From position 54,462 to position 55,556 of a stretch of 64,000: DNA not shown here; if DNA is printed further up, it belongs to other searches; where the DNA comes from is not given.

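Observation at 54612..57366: MJ0400-type class I aldolase plus Zn alcohol dehydrogenase beside mtnP and mtnA: possible DHAP-shunt-like salvage of MTA and 5'-deoxyadenosine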

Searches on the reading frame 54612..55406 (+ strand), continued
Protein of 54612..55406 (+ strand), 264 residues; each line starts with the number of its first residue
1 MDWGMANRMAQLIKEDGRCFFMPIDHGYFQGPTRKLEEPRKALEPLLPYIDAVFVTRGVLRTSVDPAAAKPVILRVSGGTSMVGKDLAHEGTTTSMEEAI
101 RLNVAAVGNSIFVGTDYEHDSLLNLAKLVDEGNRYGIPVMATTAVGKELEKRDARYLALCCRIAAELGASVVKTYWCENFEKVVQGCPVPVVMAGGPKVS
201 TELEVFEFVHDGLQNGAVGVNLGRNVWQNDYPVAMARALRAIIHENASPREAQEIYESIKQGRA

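Call 18: find_related_loci(query=window:54612-55406:+, collection=genome_contigs, flank=10000)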
Query window:54612-55406:+ (264 aa) in genome_contigs; peptide patterns used: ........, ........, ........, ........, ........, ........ (x = any residue, [..] = any of these).
599 stretches matched a pattern (row limit reached: there are more); 529 encode a relative of the query (tblastn E <= 1e-3); the best 80 are kept; 80 distinct loci.
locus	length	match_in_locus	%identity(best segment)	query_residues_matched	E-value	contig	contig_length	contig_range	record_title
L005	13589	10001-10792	83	1-264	1e-158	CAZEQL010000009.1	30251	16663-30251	MAG TPA_asm: uncultured Dehalococcoidales bacterium isolate binchicken_co122_248 genome assembly, contig: NODE_709_lengt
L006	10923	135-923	83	1-263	3e-154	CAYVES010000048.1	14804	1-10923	MAG TPA_asm: uncultured Dehalococcoidia bacterium isolate SRP214966_co5_396 genome assembly, contig: NODE_3550_length_14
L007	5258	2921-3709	83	1-263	4e-156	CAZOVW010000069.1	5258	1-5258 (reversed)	MAG TPA_asm: uncultured Dehalococcoidales bacterium isolate binchicken_co318_153 genome assembly, contig: NODE_16434_len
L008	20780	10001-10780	84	1-260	4e-153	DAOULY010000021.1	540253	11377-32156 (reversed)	MAG TPA_asm: Dehalococcoidia bacterium isolate W31_65 k127_1071199, whole genome shotgun sequence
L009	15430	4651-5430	83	1-260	1e-152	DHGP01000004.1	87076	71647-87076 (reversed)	MAG TPA_asm: Firmicutes bacterium UBA4795 UBA4795_contig_5570, whole genome shotgun sequence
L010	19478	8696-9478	82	1-261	1e-151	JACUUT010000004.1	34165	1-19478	MAG: Dehalococcoidia bacterium isolate Kmv38 NODE_556_length_34165_cov_6.389358, whole genome shotgun sequence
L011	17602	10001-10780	82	1-260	4e-151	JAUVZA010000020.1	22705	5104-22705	MAG: Dehalococcoidia bacterium isolate CSMAG_1256 CSMAG_1256_k141_370669_length_22705_cov_24.9745, whole genome shotgun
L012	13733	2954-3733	81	1-260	4e-150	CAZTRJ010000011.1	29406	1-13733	MAG TPA_asm: uncultured Dehalococcoidales bacterium isolate SRP167671_co1_183 genome assembly, contig: NODE_1764_length_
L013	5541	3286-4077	80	1-264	3e-151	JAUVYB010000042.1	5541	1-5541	MAG: Deltaproteobacteria bacterium isolate CSMAG_1231 CSMAG_1231_k141_256323_length_5541_cov_9.0000, whole genome shotgu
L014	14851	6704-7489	80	1-262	1e-149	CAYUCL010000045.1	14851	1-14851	MAG TPA_asm: uncultured Dehalococcoidales bacterium isolate binchicken_co262_239 genome assembly, contig: NODE_4428_leng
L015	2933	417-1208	80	1-264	8e-157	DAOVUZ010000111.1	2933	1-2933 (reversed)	MAG TPA_asm: Dehalococcoidales bacterium isolate CSMAG_1692 CSMAG_1692_k141_203620_length_2933_cov_14.0007, whole genome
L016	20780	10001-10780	80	1-260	3e-148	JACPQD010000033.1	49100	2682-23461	MAG: Chloroflexi bacterium isolate NC_groundwater_644_Ag_B-0.1um_60_123 B_1_S1_Biohub_coassembly_k141_1344579, whole gen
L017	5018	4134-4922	79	1-263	2e-150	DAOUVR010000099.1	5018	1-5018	MAG TPA_asm: Dehalococcoidia bacterium isolate CSMAG_854 CSMAG_854_k127_2342320_length_5018_cov_10.0000, whole genome sh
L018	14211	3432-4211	81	1-260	1e-148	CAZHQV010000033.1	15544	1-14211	MAG TPA_asm: uncultured Dehalococcoidales bacterium isolate SRP068000_co4_61 genome assembly, contig: NODE_4660_length_1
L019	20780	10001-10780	80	1-260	5e-148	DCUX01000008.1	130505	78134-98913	MAG TPA_asm: Firmicutes bacterium UBA2203 UBA2203_contig_27678, whole genome shotgun sequence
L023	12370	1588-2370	77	1-261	1e-145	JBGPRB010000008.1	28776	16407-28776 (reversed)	MAG: Dehalococcoidia bacterium isolate OBJ1_062018_150_19 k141_1826347_length_28776_cov_10.1632, whole genome shotgun se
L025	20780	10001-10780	77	1-260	1e-145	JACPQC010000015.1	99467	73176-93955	MAG: Chloroflexi bacterium isolate NC_groundwater_643_Ag_B-0.1um_59_166 B_1_S1_Biohub_coassembly_k141_1411857, whole gen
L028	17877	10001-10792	78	1-264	8e-145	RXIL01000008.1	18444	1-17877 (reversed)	MAG: Candidatus Methanolliviera hydrocarbonicum isolate NM1b JGI24025J20009_10001361, whole genome shotgun sequence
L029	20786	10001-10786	78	1-261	5e-145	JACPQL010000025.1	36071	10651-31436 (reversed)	MAG: Chloroflexi bacterium isolate NC_groundwater_652_Ag_B-0.1um_64_166 B_1_S1_Biohub_coassembly_k141_3107821, whole gen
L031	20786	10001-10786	79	1-262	6e-145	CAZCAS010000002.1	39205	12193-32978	MAG TPA_asm: uncultured Dehalococcoidales bacterium isolate binchicken_co294_152 genome assembly, contig: NODE_1476_leng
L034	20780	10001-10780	78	1-260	1e-144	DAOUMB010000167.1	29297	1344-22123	MAG TPA_asm: Dehalococcoidia bacterium isolate W31_73 k127_663037, whole genome shotgun sequence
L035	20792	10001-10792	76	1-264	3e-144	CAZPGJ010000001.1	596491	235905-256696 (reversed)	MAG TPA_asm: uncultured Dehalococcoidales bacterium isolate binchicken_co294_83 genome assembly, contig: NODE_8_length_5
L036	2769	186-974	75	1-263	6e-152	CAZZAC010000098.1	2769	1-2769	MAG TPA_asm: uncultured Dehalococcoidales bacterium isolate binchicken_co196_122 genome assembly, contig: NODE_56639_len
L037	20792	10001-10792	76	1-264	5e-144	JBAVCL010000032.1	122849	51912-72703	MAG: Dehalococcoidia bacterium isolate MFD04490_ilm_asm_bin16 k127_150647, whole genome shotgun sequence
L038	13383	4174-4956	76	1-261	7e-144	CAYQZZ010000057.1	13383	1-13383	MAG TPA_asm: uncultured Dehalococcoidaceae bacterium isolate binchicken_co103_286 genome assembly, contig: NODE_4868_len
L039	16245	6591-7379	78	1-263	8e-144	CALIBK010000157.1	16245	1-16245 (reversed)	MAG: uncultured bacterium isolate S1_Bin_MAXBIN__233_1 genome assembly, contig: c_000002343917, whole genome shotgun seq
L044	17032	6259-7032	79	1-258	4e-143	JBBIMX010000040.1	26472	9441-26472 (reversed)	MAG: Deltaproteobacteria bacterium isolate BQF270218_bin_242 NODE_431_length_26472_cov_5.927168, whole genome shotgun se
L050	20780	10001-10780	76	1-260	5e-142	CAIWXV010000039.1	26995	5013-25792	MAG: uncultured Dehalococcoidia bacterium isolate AlinenSediments_bin-3940 genome assembly, contig: bin-3940:039/149, wh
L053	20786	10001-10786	76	1-262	1e-141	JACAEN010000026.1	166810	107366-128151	MAG: Chloroflexota bacterium isolate L.E.CH.35 k119_778667, whole genome shotgun sequence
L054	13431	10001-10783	75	1-261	1e-141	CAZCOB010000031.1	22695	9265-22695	MAG TPA_asm: uncultured Dehalococcoidaceae bacterium isolate binchicken_co100_344 genome assembly, contig: NODE_3426_len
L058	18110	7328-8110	75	1-261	2e-141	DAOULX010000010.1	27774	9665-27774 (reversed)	MAG TPA_asm: Dehalococcoidales bacterium isolate W31_63 k127_417404, whole genome shotgun sequence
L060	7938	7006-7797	75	1-264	2e-141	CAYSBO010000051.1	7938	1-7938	MAG TPA_asm: uncultured Dehalococcoidales bacterium isolate SRP319275_co2_15 genome assembly, contig: NODE_9647_length_7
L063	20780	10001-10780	75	1-260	5e-141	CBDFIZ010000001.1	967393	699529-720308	MAG: Dehalococcoidia bacterium isolate bbcfa8fe-e5b4-4dc8-882b-9555aaa6a448 genome assembly, contig: contig_1, whole gen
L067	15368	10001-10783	75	1-261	2e-140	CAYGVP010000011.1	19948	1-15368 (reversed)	MAG TPA_asm: uncultured Dehalococcoidaceae bacterium isolate ERP119294_co1_343 genome assembly, contig: NODE_3324_length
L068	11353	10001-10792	75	1-264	2e-140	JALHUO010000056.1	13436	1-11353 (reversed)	MAG: Dehalococcoidia bacterium isolate PFL52 seq_1075953, whole genome shotgun sequence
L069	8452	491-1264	77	1-258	2e-140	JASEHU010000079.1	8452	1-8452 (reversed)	MAG: bacterium isolate Yes70-31 NODE_79_length_8452_cov_12.814696, whole genome shotgun sequence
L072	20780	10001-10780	75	1-260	3e-140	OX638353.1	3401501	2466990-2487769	MAG: uncultured Dehalococcoidia bacterium isolate caae0dea-c4e0-4340-bdfb-0144304000aa genome assembly, chromosome: 1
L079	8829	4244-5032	74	1-263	3e-139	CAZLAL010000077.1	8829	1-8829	MAG TPA_asm: uncultured Dehalococcoidales bacterium isolate SRP067234_co1_241 genome assembly, contig: k99_92799, whole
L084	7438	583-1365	74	1-261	4e-139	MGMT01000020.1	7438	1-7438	MAG: Chloroflexi bacterium RBG_13_51_52 RBG_13_scaffold_14719, whole genome shotgun sequence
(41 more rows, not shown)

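Call 23: search_protein_families(library=ncbifam, proteins=[L072:10816-12888:+, L044:5162-6232:+, L023:4926-6638:+, L084:2473-3003:+, L068:7439-8494:-, L039:1719-2384:+, L035:4941-5717:+, L072:13193-14605:+], max_evalue=1e-10)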
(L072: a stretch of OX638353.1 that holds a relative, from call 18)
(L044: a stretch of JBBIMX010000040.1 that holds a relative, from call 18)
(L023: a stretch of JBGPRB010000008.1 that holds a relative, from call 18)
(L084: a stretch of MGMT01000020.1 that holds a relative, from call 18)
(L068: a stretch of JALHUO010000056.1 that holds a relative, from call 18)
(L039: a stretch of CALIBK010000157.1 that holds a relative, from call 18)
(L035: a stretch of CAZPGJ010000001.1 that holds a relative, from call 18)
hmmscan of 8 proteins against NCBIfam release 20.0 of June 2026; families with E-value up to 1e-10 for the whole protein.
L072:10816-12888:+ (690 aa): 200 families (the best 25 are shown)
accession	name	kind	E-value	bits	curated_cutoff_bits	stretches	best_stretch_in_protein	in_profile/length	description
NF006190.0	PRK08324.1-4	equivalog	1.3e-250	833.3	1014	1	2-690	3-689/689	bifunctional aldolase/short-chain dehydrogenase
TIGR02632.1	RhaD_aldol-ADH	equivalog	1.5e-218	727.5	567.75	1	17-690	2-676/676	bifunctional rhamnulose-1-phosphate aldolase/short-chain dehydrogenase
NF006189.0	PRK08324.1-3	equivalog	1.2e-201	671.7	634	1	2-690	11-701/701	bifunctional rhamnulose-1-phosphate aldolase/short-chain dehydrogenase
NF006195.0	PRK08324.2-3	equivalog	2.8e-196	653.7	931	1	14-690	23-678/678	bifunctional aldolase/short-chain dehydrogenase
NF006194.0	PRK08324.2-2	equivalog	2e-175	585.4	686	1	18-690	26-703/703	bifunctional aldolase/short-chain dehydrogenase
NF006196.0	PRK08324.2-4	equivalog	2e-171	571.7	831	1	1-683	1-652/657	bifunctional aldolase/short-chain dehydrogenase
NF006192.0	PRK08324.1-6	equivalog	9e-166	553.1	639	1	20-687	30-682/685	bifunctional aldolase/short-chain dehydrogenase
NF006191.0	PRK08324.1-5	equivalog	2.4e-157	525.4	1240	1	5-690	15-706/706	bifunctional aldolase/short-chain dehydrogenase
NF006188.0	PRK08324.1-1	equivalog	1.8e-153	512.4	1152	1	16-690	7-679/679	bifunctional aldolase/short-chain dehydrogenase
NF006193.0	PRK08324.2-1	subfamily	7e-148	493.8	1213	1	14-684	25-699/705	bifunctional aldolase/short-chain dehydrogenase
NF006197.0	PRK08324.2-5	equivalog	5.5e-75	252.9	627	1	1-459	1-452/583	bifunctional aldolase/short-chain dehydrogenase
NF005559.1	PRK07231.1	subfamily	4.2e-51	173.9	215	1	426-684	2-247/249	glucose 1-dehydrogenase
NF004791.0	PRK06138.1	equivalog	2.2e-50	171.3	312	1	425-684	2-249/252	SDR family oxidoreductase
TIGR03971.1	SDR_subfam_1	subfamily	1.3e-48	165.7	300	1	427-684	2-268/271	mycofactocin-coupled SDR family oxidoreductase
NF009093.0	PRK12429.1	subfamily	6.1e-46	156.8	258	1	426-683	3-255/259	3-hydroxybutyrate dehydrogenase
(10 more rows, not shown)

L044:5162-6232:+ (356 aa): 16 families
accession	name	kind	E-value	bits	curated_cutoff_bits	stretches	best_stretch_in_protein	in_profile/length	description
NF002898.0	PRK03437.1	equivalog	1.2e-162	541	393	1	4-353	3-345/347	3-isopropylmalate dehydrogenase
TIGR02089.1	TTC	equivalog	1e-111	373.3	470.4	1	4-351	2-350/352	tartrate dehydrogenase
NF006048.0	PRK08194.1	equivalog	3.9e-100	335.3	501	1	5-354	3-350/352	tartrate dehydrogenase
TIGR02088.1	LEU3_arch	subfamily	1.6e-81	274.1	409.8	1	8-347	1-321/324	isopropylmalate/isohomocitrate dehydrogenases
TIGR00169.1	leuB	equivalog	1.7e-79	267.4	353.2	1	7-331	1-328/349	3-isopropylmalate dehydrogenase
NF040626.1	AksF2_Meth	equivalog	8.5e-79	265.2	540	1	5-351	1-328/333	homoisocitrate dehydrogenase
NF040619.1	AksF_Meth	equivalog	7.9e-73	245.5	500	1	5-347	1-341/343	homoisocitrate dehydrogenase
NF006529.0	PRK08997.1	equivalog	9.7e-67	225.3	510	1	7-329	5-311/335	isocitrate dehydrogenase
NF006673.0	PRK09222.1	equivalog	1.9e-66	225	509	1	4-330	3-313/482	NADP-dependent isocitrate dehydrogenase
TIGR00175.1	mito_nad_idh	equivalog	4.3e-57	193.8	432.4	1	6-334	4-314/334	isocitrate dehydrogenase (NAD(+))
NF040855.1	iso_homocit_dh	equivalog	1.9e-55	188.5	680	1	5-329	1-296/345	isocitrate--homoisocitrate dehydrogenase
TIGR02924.1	ICDH_alpha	equivalog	2e-53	182.1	561.35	1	7-331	2-310/473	isocitrate dehydrogenase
NF005425.0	PRK07006.1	equivalog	2.1e-40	138.8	490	2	223-347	282-410/416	NADP-dependent isocitrate dehydrogenase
TIGR00183.1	prok_nadp_idh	equivalog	1e-38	133.3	567.3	2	219-350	278-413/417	isocitrate dehydrogenase (NADP(+))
NF005036.0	PRK06451.1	equivalog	2.9e-37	128.4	484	1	9-331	27-383/412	NADP-dependent isocitrate dehydrogenase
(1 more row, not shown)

L023:4926-6638:+ (570 aa): 3 families
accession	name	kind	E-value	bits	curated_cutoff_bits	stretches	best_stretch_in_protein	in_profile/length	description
TIGR01178.1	ade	equivalog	2.9e-182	607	472.5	1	21-569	1-550/552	adenine deaminase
NF007457.0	PRK10027.1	equivalog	2.2e-130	435.7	768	1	8-569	18-582/588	adenine deaminase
NF006689.0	PRK09237.1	equivalog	6.1e-15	54.7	371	0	21-80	4-66/383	amidohydrolase/deacetylase family metallohydrolase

L084:2473-3003:+ (176 aa): 2 families
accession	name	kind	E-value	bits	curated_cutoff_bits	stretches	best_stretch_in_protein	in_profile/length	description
TIGR01203.1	HGPRTase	equivalog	2.9e-63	212.6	150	1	10-175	1-167/167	hypoxanthine phosphoribosyltransferase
NF006605.0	PRK09162.1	equivalog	2.5e-42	144.3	181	1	8-175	14-181/183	hypoxanthine-guanine phosphoribosyltransferase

L068:7439-8494:- (351 aa): 24 families
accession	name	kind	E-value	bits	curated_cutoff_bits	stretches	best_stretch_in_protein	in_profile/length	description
TIGR03961.1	rSAM_PTO1314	hypoth_equivalog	1.4e-30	106.7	306.05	1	27-323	12-299/332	PTO1314 family radical SAM protein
TIGR04545.1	rSAM_ahbD_hemeb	equivalog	1.4e-21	77.3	500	1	44-205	6-170/339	heme b synthase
TIGR04055.1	rSAM_NirJ2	equivalog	4e-21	75.9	500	1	41-323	3-295/326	putative heme d1 biosynthesis radical SAM protein NirJ2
TIGR02109.1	PQQ_syn_pqqE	equivalog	5.4e-20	71.6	381.35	1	38-307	7-283/358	pyrroloquinoline quinone biosynthesis protein PqqE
TIGR04303.1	GeoRSP_rSAM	equivalog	7e-17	62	400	1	37-203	4-170/325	GeoRSP system radical SAM/SPASM protein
TIGR04466.1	rSAM_BlsE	equivalog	4.5e-16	59.2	400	1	44-205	9-170/327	cytosylglucuronate decarboxylase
TIGR04251.1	SCM_rSAM_ScmF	equivalog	5.5e-16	58.9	400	1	44-203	10-175/353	SynChlorMet cassette radical SAM/SPASM protein ScmF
TIGR04546.1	rSAM_ahbC_deAc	equivalog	7.2e-16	58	650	1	44-199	45-202/390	12,18-didecarboxysiroheme deacetylase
TIGR04317.1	W_rSAM_matur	equivalog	2.5e-15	56.4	380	1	44-245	10-217/349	tungsten cofactor oxidoreductase radical SAM maturase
TIGR04250.1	SCM_rSAM_ScmE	equivalog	3e-15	56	400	1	44-205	9-174/358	SynChlorMet cassette radical SAM/SPASM protein ScmE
TIGR02668.1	moaA_archaeal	equivalog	3e-15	56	325.25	1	44-289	16-252/303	GTP 3',8-cyclase MoaA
TIGR04133.1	rSAM_w_lipo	hypoth_equivalog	1.6e-14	53.6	425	1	69-310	62-303/350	TIGR04133 family radical SAM/SPASM protein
TIGR02666.1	moaA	equivalog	3e-14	52.8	284.05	1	44-210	16-193/336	GTP 3',8-cyclase MoaA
NF045574.1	sacti_mat_StsB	exception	7.5e-14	51.4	625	1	43-202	101-261/466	StsB family radical SAM/SPASM domain sactipeptide maturase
TIGR04053.2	TIGR04053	equivalog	1.1e-13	51.2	395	1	42-206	12-182/366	TIGR04053 family radical SAM/SPASM domain-containing protein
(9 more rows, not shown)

L039:1719-2384:+ (221 aa): 0 families

L035:4941-5717:+ (258 aa): 3 families
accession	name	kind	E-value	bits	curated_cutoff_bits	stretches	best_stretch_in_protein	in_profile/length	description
NF000801.0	PRK00055.1-3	equivalog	1.1e-13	50.9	252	1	8-158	4-158/307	ribonuclease Z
TIGR02651.1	RNase_Z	equivalog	3.9e-13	49.1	292.95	1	8-157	2-152/302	ribonuclease Z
NF041257.1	GntH_guanitoxin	equivalog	9.1e-11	41.2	333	0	8-99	15-107/374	guanitoxin biosynthesis MBL fold metallo-hydrolase GntH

L072:13193-14605:+ (470 aa): 26 families (the best 25 are shown)
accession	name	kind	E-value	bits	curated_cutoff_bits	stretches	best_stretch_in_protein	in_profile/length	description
NF006631.0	PRK09201.1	equivalog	6.1e-115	384.6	461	1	9-460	7-454/466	AtzE family amidohydrolase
TIGR02715.1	amido_AtzE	subfamily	2e-113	379.7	425.75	1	16-459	7-446/452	AtzE family amidohydrolase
NF004815.0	PRK06169.1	equivalog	7.4e-111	371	506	1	4-468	5-466/471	amidase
TIGR00132.1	gatA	equivalog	2.8e-110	369.2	481.1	2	17-324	4-308/466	Asp-tRNA(Asn)/Glu-tRNA(Gln) amidotransferase subunit GatA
NF005565.0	PRK07235.1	subfamily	2.2e-91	307.1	545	2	52-311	67-327/506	amidase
NF005686.0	PRK07486.1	subfamily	4e-90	302.8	465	1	4-468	9-480/486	amidase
NF005688.0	PRK07488.1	equivalog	1.4e-87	294.6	532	1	5-460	7-465/474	indoleacetamide hydrolase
NF005450.0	PRK07042.1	equivalog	1.7e-85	287.2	458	1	6-469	4-460/464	amidase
NF005460.0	PRK07056.1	subfamily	2.5e-82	277.3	447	1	23-461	22-453/457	amidase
NF005687.0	PRK07487.1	subfamily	5.3e-79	266.2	428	1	6-461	5-456/468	amidase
NF004766.0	PRK06102.1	equivalog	1.1e-75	255.6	559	1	11-460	10-450/455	amidase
NF006006.0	PRK08137.1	equivalog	1.5e-75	255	534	1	13-320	38-354/529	amidase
NF009119.0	PRK12470.1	equivalog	1.5e-74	251.8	498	1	1-469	1-460/462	amidase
NF004816.0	PRK06170.1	equivalog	1.3e-73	248.4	503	1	5-463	8-484/493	amidase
NF006043.0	PRK08186.1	subfamily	8.8e-73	245.7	487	1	18-464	16-451/600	allophanate hydrolase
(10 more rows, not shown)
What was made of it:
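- The alternative partner passes the model for rhamnulose-1-P aldolase/SDR, TIGR02632, at 727 bits against a cut-off of 568 (call 23). It often sits among housekeeping genes such as purH-purD-leuB (call 23).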

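Call 24: search_protein_representatives(protein=window:54612-55406:+)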
Query: 264 residues. Proteins with E-value up to 0.001 (for the whole library): 2593; up to 1e-10: 1346; up to 1e-30: 162. The best 150 are listed.
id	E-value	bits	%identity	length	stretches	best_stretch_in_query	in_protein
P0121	1.6e-88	312.6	77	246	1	1-183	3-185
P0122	1.1e-79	283.7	60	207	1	55-259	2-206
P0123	1.9e-75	269.7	48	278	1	1-259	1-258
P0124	1.6e-73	263.5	66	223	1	1-179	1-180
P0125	8.7e-72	257.8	47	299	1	1-258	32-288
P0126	7.7e-70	251.4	62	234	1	1-183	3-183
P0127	3.1e-68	246.1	52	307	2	74-257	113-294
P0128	2.0e-66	240.2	65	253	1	1-175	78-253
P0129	3.4e-65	236.2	59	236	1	1-181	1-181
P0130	5.7e-65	235.4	64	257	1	1-170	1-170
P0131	2.6e-63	230.0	43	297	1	2-263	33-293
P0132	7.1e-62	225.3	57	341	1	2-186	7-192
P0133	4.3e-61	222.7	62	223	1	1-165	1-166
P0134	4.5e-61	222.7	80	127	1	140-263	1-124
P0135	8.2e-58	212.0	54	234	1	72-257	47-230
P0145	1.6e-51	191.4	46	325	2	84-257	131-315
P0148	3.4e-51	190.3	47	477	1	52-248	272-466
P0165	9.1e-44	166.0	44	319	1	1-180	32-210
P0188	6.7e-40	153.3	48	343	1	108-261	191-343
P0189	7.7e-40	153.1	39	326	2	94-262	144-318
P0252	7.7e-33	130.2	55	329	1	74-194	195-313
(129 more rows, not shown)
